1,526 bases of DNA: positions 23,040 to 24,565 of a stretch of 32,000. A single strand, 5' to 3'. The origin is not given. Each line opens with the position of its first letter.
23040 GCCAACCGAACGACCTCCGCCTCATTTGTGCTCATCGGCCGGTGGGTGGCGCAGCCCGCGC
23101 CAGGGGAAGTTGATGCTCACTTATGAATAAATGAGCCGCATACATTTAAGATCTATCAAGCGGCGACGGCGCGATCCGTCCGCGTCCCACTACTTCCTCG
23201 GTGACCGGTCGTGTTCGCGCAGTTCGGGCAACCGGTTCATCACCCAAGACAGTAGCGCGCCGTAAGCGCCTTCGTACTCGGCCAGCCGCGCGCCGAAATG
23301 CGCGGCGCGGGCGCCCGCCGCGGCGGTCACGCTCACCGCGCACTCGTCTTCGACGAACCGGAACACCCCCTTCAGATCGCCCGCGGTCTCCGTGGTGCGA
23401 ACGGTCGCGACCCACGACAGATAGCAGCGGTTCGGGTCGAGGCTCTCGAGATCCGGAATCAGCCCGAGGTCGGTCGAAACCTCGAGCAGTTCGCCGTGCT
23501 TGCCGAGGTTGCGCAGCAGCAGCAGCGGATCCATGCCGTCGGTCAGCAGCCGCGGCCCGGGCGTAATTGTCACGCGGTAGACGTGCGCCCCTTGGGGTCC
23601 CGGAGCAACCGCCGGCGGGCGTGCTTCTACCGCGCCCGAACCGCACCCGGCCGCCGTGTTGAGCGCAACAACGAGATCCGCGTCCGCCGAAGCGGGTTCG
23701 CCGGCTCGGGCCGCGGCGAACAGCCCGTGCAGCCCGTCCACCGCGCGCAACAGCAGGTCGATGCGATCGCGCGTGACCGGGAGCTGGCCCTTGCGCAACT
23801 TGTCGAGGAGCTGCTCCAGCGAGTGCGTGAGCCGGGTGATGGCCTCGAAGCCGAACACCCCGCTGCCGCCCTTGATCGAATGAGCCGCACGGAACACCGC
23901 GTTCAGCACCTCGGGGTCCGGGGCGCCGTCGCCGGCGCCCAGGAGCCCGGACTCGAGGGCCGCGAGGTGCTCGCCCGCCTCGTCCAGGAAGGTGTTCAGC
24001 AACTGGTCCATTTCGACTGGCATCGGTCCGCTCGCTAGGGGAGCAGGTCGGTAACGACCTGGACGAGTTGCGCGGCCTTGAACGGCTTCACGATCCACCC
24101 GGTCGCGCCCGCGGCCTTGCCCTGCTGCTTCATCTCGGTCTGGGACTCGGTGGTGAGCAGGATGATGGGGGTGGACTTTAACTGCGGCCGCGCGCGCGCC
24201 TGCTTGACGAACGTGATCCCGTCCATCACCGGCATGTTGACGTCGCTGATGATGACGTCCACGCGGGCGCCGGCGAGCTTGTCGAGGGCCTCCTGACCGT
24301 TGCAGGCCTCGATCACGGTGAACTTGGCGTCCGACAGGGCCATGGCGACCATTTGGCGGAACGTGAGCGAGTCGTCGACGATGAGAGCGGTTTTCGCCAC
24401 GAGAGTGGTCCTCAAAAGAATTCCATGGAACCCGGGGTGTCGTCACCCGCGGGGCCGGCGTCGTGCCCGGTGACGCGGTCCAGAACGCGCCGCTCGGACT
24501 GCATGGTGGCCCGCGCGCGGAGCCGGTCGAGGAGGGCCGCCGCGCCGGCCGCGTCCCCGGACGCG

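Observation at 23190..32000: Chemosensory locus built entirely from soluble parts: two divergent operons with no transmembrane receptor and no CheA kinase core in view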

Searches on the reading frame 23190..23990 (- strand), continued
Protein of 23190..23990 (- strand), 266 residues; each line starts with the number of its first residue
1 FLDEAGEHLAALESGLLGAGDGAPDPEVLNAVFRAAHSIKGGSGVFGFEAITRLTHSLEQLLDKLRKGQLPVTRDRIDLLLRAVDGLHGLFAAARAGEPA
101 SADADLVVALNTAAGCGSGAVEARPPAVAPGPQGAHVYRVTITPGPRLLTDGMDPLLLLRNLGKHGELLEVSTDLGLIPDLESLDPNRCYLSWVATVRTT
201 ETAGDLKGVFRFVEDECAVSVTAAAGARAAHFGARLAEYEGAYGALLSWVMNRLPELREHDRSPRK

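Call 50: find_encoding_contigs(protein=P0004, flank=10000, max_places=1)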
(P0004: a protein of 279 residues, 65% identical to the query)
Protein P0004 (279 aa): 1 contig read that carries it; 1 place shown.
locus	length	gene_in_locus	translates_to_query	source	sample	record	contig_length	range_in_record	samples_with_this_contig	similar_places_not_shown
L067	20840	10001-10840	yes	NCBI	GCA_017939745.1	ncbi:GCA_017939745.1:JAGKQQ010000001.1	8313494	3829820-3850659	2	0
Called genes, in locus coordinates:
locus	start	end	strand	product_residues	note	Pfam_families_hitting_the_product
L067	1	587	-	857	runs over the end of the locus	PF01627:Hpt, PF02895:H-kinase_dim, PF02518:HATPase_c, PF01584:CheW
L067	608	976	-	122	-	PF23198:PDE8A_N (weak), PF00072:Response_reg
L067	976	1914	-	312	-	-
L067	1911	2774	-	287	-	PF03705:CheR_N, PF01739:CheR, PF08242:Methyltransf_12 (faint)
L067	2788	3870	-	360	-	PF00072:Response_reg, PF01339:CheB_methylest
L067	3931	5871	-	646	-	PF01584:CheW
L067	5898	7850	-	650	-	-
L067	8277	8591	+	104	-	PF13466:STAS_2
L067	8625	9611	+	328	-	-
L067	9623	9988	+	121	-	PF00072:Response_reg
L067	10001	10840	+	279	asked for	PF01627:Hpt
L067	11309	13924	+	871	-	PF00989:PAS, PF13426:PAS_9, PF00989:PAS, PF08448:PAS_4, PF13426:PAS_9, PF00512:HisKA, PF02518:HATPase_c, PF00072:Response_reg, +1 more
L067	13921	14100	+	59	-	-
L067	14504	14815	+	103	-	PF13426:PAS_9 (faint)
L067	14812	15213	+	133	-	PF13426:PAS_9, PF00512:HisKA (weak)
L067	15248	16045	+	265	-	PF02518:HATPase_c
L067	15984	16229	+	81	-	-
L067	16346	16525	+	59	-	-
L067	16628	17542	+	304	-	PF07228:SpoIIE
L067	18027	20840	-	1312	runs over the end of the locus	PF25487:ETR1_N, PF00989:PAS, PF08448:PAS_4, PF13426:PAS_9, PF00989:PAS, PF08448:PAS_4, PF00989:PAS, PF08447:PAS_3, +11 more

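Call 51: find_encoding_contigs(protein=P0010, flank=10000, max_places=1)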
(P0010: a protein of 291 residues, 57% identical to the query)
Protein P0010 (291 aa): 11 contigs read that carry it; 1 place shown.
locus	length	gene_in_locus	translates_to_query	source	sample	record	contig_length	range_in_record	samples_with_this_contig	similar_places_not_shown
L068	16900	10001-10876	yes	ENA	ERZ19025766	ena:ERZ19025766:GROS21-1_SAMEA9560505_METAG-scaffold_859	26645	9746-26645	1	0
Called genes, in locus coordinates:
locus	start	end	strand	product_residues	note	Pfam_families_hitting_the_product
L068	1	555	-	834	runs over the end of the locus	PF01627:Hpt, PF02895:H-kinase_dim, PF02518:HATPase_c, PF01584:CheW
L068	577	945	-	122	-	PF00072:Response_reg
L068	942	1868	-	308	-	PF02985:HEAT (faint), PF13646:HEAT_2, PF13513:HEAT_EZ (faint), PF03130:HEAT_PBS (faint), PF13646:HEAT_2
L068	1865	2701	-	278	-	PF03705:CheR_N, PF01739:CheR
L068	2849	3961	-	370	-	PF00072:Response_reg, PF01339:CheB_methylest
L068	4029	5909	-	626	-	PF01584:CheW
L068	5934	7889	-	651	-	-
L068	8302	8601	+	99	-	PF13466:STAS_2, PF01740:STAS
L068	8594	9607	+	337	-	PF00015:MCPsignal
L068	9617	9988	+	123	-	PF00072:Response_reg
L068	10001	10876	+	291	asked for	PF01627:Hpt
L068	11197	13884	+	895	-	PF00989:PAS, PF08448:PAS_4, PF13426:PAS_9, PF08448:PAS_4, PF00989:PAS, PF08447:PAS_3, PF13426:PAS_9, PF02518:HATPase_c, +4 more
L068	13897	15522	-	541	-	PF00512:HisKA (weak), PF02518:HATPase_c, PF00072:Response_reg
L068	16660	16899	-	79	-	?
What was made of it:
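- In Gemmata sp. G18 and in L068 a PAS-HisKA-HATPase-REC hybrid kinase follows the Hpt gene (calls 50, 51) and could be an alternative partner. A PAS-HisKA-HATPase-REC kinase lies just downstream of the Hpt gene in L067 and L068 (calls 50, 51).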

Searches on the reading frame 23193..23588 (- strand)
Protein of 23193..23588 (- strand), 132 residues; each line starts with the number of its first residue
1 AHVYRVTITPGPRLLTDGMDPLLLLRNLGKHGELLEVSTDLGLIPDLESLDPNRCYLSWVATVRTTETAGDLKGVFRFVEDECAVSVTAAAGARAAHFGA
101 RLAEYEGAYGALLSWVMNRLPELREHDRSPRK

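Call 34: search_protein_families(library=pfam, proteins=[window:23193-23588:-], max_evalue=10)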
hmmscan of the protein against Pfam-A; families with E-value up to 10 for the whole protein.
seq(132 aa): 0 families

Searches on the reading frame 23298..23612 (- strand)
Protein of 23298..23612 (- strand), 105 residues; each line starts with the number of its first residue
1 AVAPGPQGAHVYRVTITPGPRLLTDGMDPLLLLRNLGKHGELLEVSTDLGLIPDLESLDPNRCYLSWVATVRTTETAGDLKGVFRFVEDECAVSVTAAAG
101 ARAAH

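Call 70: predict_structure(alignment_id=A2)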
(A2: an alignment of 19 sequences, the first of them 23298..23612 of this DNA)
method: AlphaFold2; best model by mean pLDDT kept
length: 105 residues; sequences in the alignment: 19
mean_pLDDT: 87.9   pTM: 0.77
mean pLDDT of the five models: 87.9, 86.9, 86.0, 85.9, 84.8
residues with pLDDT >= 90: 68; 70-90: 25; 50-70: 9; < 50: 3
segments of 3 or more residues with pLDDT < 50: none
pLDDT, mean of each block of 10 residues (from residue 1): 71 94 85 93 95 92 92 96 91 91 50
secondary structure, 60 per line:
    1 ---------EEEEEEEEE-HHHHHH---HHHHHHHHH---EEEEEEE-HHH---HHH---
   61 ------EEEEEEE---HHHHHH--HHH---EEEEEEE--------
elements in order: E10-18 H20-25 H29-37 E41-47 E67-73 H77-82 E91-97

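Call 72: fold_search(model_id=the predicted structure, library=pdb)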
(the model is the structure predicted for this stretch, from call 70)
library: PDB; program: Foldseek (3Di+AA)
matches with E <= 10: 1350; with E <= 0.001: 2
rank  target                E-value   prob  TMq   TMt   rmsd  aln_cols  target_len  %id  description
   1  6ntb_B                8.7e-04  0.99  0.43  0.45   6.2       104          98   13  PII-like SbtB from Cyanobium sp PCC 7001 bound to ATP (released 2019-09-18)
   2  7qa5_MODEL_1_A        1.0e-03  1.00  0.51  0.56   4.3       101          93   19  Solution structure of the C terminal domain of MgtC (PA4635) from Pseudomonas aeruginosa (released 2022-05-04)
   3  6o8z_f                1.2e-03  1.00  0.55  0.59   4.7       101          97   14  Cryo-EM image reconstruction of the 70S Ribosome Enterococcus faecalis Class04 (released 2020-09-16)
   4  1cqm_A                1.7e-03  1.00  0.51  0.54   5.6       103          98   17  PROTEIN AGGREGATION AND ALZHEIMER'S DISEASE: CRYSTALLOGRAPHIC ANALYSIS OF THE PHENOMENON. ENGINEERED VERSION OF THE RI (released 2000-09-08)
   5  3bgu_A                2.0e-03  0.92  0.34  0.34   6.3       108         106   14  Crystal structure of a dimeric ferredoxin-like protein of unknown function (tfu_0763) from thermobifida fusca yx at 1. (released 2007-12-11)
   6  6ntb_C                2.4e-03  0.99  0.45  0.45   6.1       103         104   12  PII-like SbtB from Cyanobium sp PCC 7001 bound to ATP (released 2019-09-18)
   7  2bvz                  2.6e-03  1.00  0.57  0.61   5.4        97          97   16  Mutant of the Ribosomal Protein S6 (released 2005-10-26)
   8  1lou                  2.8e-03  1.00  0.56  0.59   5.4        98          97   17  RIBOSOMAL PROTEIN S6 (released 1998-11-30)
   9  2j5a                  3.4e-03  1.00  0.59  0.58   4.6       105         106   10  Folding of S6 structures with divergent amino-acid composition: pathway flexibility within partly overlapping foldons (released 2006-10-25)
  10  6v55_A                3.4e-03  0.99  0.48  0.09   5.3       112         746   15  Full extracellular region of zebrafish Gpr126/Adgrg6 (released 2020-01-15)
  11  3bgu_B                3.6e-03  0.84  0.33  0.33   6.2       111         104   14  Crystal structure of a dimeric ferredoxin-like protein of unknown function (tfu_0763) from thermobifida fusca yx at 1. (released 2007-12-11)
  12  1vmb                  3.9e-03  1.00  0.59  0.58   4.8        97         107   10  Crystal structure of 30S ribosomal protein S6 (TM0603) from Thermotoga maritima at 1.70 A resolution (released 2004-10-05)
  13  8sk1_A                3.9e-03  1.00  0.52  0.36   4.2       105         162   14  Bacillus anthracis HPPK in complex with bisubstrate inhibitor HP-73 (released 2024-07-03)
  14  2nyi_B                4.8e-03  1.00  0.49  0.33   4.1        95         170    9  Crystal Structure of an Unknown Protein from Galdieria sulphuraria (released 2006-12-12)
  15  1qjh                  5.1e-03  0.99  0.48  0.53   5.0       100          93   15  Protein Aggregation and Alzheimer's Disease: Crystallographic Analysis of the Phenomenon. Engineered version of the ribo (released 2000-06-29)
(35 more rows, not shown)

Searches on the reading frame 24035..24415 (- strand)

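Call 4: search_protein_families(library=pfam, proteins=[window:24035-24415:-], max_evalue=0.01)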
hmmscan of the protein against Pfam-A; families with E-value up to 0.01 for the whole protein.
window:24035-24415:- (126 aa): 1 family
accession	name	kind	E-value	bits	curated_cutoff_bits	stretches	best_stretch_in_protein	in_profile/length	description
PF00072.30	Response_reg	-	6e-28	97.7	30.2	1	11-121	2-110/111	Response regulator receiver domain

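Call 26: search_protein_families(library=ncbifam, proteins=[window:24035-24415:-], max_evalue=0.001)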
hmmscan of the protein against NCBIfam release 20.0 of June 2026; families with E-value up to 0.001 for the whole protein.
window:24035-24415:- (126 aa): 97 families (the best 25 are shown)
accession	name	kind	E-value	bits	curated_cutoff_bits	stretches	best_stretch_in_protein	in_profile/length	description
NF007901.0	PRK10610.1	equivalog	3.4e-22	78.9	189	1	10-119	8-118/129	chemotaxis response regulator CheY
TIGR02154.1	PhoB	equivalog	7.2e-22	77.8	296.2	1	7-122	2-117/226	phosphate regulon transcriptional regulator PhoB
NF007135.0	PRK09581.1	equivalog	6.7e-20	71.3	474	1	9-123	4-118/457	PleD family two-component system response regulator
NF008469.0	PRK11361.1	equivalog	1.4e-19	70.2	714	1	7-121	4-116/461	acetoacetate metabolism transcriptional regulator AtoC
NF040689.1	MtrAB_MtrA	equivalog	1.6e-19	70.1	300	1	11-121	2-109/219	MtrAB system response regulator MtrA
NF007969.0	PRK10693.1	equivalog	3e-19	69.2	329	1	1-118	1-117/337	two-component system response regulator RssB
NF001965.0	PRK00742.1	subfamily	2.7e-18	66.3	293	1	10-115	6-112/357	chemotaxis-specific protein-glutamate methyltransferase CheB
NF045944.1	ResRegRpaBCyano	equivalog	3.4e-18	65.8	330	1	11-120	1-107/229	response regulator transcription factor RpaB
NF047465.1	hybrid_HK_LvrA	exception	3.8e-17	61.6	1200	1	9-120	469-579/819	hybrid histidine kinase/response regulator LvrA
NF041367.1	CheY_Halo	equivalog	4.1e-17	62.6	200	1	11-124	2-113/114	chemotaxis protein CheY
NF041866.1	EpsW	equivalog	1e-16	60.8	200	1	7-125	5-125/131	exopolysaccharide biosynthesis response regulator EpsW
NF008318.0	PRK11107.1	equivalog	1.1e-16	60.1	890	1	9-123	669-783/920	two-component sensor histidine kinase BarA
NF006900.1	PRK09390.1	equivalog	1.2e-16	60.8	255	1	9-122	6-117/203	response regulator FixJ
NF008099.0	PRK10841.1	equivalog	1.8e-16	59.1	920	1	10-121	827-936/949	two-component system sensor histidine kinase RcsC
NF033120.0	vanR_FM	exception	2.3e-16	60.2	460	1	9-121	5-114/231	vancomycin resistance response regulator transcription factor, VanR-F/VanR-M family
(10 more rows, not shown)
